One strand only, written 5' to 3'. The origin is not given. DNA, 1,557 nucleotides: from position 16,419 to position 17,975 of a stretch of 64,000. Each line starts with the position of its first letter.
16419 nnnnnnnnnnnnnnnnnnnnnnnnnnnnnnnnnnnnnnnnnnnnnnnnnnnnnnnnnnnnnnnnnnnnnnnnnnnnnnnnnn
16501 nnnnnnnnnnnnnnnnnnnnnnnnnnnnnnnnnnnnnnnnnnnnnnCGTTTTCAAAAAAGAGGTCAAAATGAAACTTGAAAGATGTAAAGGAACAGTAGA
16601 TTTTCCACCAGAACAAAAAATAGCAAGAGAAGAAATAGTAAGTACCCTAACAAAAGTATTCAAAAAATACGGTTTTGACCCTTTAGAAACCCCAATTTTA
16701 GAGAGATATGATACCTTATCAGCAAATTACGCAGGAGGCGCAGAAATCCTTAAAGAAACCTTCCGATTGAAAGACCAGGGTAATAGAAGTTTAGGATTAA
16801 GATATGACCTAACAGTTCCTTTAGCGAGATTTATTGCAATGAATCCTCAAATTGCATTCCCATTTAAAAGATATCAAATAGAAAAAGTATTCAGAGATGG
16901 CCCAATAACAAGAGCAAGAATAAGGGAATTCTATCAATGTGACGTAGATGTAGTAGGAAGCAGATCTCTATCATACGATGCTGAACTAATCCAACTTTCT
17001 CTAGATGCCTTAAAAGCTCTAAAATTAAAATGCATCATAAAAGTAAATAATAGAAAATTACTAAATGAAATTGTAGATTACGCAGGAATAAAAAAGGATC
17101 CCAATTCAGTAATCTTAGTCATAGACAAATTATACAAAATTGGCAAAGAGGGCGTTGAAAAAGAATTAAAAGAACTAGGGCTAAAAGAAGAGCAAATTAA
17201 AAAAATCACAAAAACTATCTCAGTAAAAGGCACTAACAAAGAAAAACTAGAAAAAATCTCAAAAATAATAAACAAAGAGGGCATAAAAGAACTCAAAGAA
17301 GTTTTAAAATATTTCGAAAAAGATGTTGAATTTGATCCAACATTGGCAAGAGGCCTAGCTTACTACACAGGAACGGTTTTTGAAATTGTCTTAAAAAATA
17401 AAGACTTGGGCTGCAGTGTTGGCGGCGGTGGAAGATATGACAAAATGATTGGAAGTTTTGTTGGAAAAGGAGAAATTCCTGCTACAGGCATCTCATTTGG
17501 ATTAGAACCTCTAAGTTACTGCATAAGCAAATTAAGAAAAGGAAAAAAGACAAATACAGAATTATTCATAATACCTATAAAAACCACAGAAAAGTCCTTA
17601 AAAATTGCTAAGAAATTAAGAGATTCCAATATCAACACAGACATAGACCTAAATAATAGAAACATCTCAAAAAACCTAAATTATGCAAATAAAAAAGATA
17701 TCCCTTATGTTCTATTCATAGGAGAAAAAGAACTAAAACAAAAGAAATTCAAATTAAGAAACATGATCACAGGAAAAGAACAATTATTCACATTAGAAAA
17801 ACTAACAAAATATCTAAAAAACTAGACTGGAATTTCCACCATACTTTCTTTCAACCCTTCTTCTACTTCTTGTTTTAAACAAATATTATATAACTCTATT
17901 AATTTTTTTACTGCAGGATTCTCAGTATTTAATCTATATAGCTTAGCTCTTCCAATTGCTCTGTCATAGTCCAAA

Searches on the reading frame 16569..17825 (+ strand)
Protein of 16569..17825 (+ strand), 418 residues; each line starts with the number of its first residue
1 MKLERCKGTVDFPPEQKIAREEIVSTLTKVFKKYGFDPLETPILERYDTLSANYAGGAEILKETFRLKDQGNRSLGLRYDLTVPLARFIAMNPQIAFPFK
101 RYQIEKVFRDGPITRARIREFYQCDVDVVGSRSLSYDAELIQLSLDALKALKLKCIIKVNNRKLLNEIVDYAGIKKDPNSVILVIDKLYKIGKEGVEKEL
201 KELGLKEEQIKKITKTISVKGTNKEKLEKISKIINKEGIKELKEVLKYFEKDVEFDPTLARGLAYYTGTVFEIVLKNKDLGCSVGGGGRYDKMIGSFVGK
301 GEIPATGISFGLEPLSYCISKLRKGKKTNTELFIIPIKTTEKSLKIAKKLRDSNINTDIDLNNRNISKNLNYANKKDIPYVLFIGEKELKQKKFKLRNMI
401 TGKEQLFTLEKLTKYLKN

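Call 27: search_protein_families(library=pfam, proteins=[window:16569-17825:+], max_evalue=0.001)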
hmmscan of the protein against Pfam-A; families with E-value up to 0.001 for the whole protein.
window:16569-17825:+ (418 aa): 5 families
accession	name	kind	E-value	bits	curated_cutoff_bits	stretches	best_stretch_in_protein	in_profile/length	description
PF13393.11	tRNA-synt_His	-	6.7e-49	167.2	25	1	9-315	2-308/308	Histidyl-tRNA synthetase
PF03129.25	HGTP_anticodon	-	2.1e-17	63.5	21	1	333-418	3-93/94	Anticodon binding domain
PF01409.25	tRNA-synt_2d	-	6.9e-06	26.1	19.8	1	21-131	20-135/246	tRNA synthetases class II core domain (F)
PF00152.25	tRNA-synt_2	-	0.00041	20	25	0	19-128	24-121/308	tRNA synthetases class II (D, K and N)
PF00587.30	tRNA-synt_2b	-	0.00071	20.1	29.3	0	65-190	1-110/179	tRNA synthetase class II core domain (G, H, P, S and T)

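Call 42: find_related_loci(query=window:16569-17825:+, collection=genome_contigs, flank=2000)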
Query window:16569-17825:+ (418 aa) in genome_contigs; peptide patterns used: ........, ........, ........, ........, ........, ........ (x = any residue, [..] = any of these).
600 stretches matched a pattern (row limit reached: there are more); 586 encode a relative of the query (tblastn E <= 1e-3); the best 80 are kept; 80 distinct loci.
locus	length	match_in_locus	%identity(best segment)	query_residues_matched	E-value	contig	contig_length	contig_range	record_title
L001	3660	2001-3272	56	2-418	9e-151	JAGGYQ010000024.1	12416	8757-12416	MAG: Candidatus Aenigmatarchaeota archaeon isolate AUK182 PB_MBMC_136_c_000000000057, whole genome shotgun sequence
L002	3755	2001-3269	52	1-417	1e-131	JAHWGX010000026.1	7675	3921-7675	MAG: Candidatus Woesearchaeota archaeon isolate FT1_083 k127_24788393, whole genome shotgun sequence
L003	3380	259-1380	51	2-362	1e-117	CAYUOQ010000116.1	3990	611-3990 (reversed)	MAG TPA_asm: uncultured Methanosarcinales archaeon isolate SRP269290_co3_865 genome assembly, contig: NODE_36549_length_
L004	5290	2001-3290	44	1-418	5e-115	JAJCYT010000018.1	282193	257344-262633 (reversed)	MAG: Candidatus Fraserbacteria bacterium isolate OFTM103 OFTM103_17, whole genome shotgun sequence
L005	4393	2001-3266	48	1-411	1e-124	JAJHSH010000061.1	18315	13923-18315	MAG: Candidatus Acetothermia bacterium isolate NSHQ14B.2017.Bin6 k141_113422, whole genome shotgun sequence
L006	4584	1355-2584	47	1-418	9e-114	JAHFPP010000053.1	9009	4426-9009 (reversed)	MAG: Candidatus Woesearchaeota archaeon isolate nzgw53 NODE_20864_length_9010_cov_2.935988, whole genome shotgun sequenc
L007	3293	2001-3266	44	1-416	3e-109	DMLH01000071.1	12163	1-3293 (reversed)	MAG TPA_asm: Clostridiales bacterium isolate UBA9845 contig_75215, whole genome shotgun sequence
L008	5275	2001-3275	43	1-417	2e-103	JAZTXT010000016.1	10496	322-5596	MAG: Bacilli bacterium isolate T1900045328_YK20190017.MAGScoT_cleanbin_000091 SGB_6491_k141_408594, whole genome shotgun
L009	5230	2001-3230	43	1-404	4e-103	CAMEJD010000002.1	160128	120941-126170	MAG: uncultured Clostridia bacterium isolate SRR15057924_bin.10_metaWRAP_v1.3_MAG genome assembly, contig: ERZ10407652.1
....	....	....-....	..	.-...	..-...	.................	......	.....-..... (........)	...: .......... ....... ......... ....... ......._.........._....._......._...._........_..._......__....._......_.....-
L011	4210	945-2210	41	1-414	4e-97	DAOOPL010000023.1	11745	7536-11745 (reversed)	MAG TPA_asm: Bacilli bacterium isolate AMR_MDS_2598 NODE_6799_length_11745_cov_5.912062, whole genome shotgun sequence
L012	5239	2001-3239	42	1-407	4e-96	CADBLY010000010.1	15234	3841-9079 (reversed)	MAG: uncultured Erysipelotrichaceae bacterium isolate RUG14093 genome assembly, contig: RUG14093_asm_10, whole genome sh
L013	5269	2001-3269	39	1-418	3e-95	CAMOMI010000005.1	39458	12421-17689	MAG: uncultured Clostridia bacterium isolate SRR873605_bin.113_metaWRAP_v1.3_MAG genome assembly, contig: NODE_1233_leng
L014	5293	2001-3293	40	1-417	3e-95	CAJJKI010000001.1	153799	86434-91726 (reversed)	MAG TPA_asm: uncultured Clostridiales bacterium isolate ERR1600683-bin.50 genome assembly, contig: NODE_89_length_153799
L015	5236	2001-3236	39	1-406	3e-92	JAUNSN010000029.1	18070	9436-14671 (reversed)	MAG: bacterium isolate S4R_St_40 NODE_845_length_18070_cov_7.249903, whole genome shotgun sequence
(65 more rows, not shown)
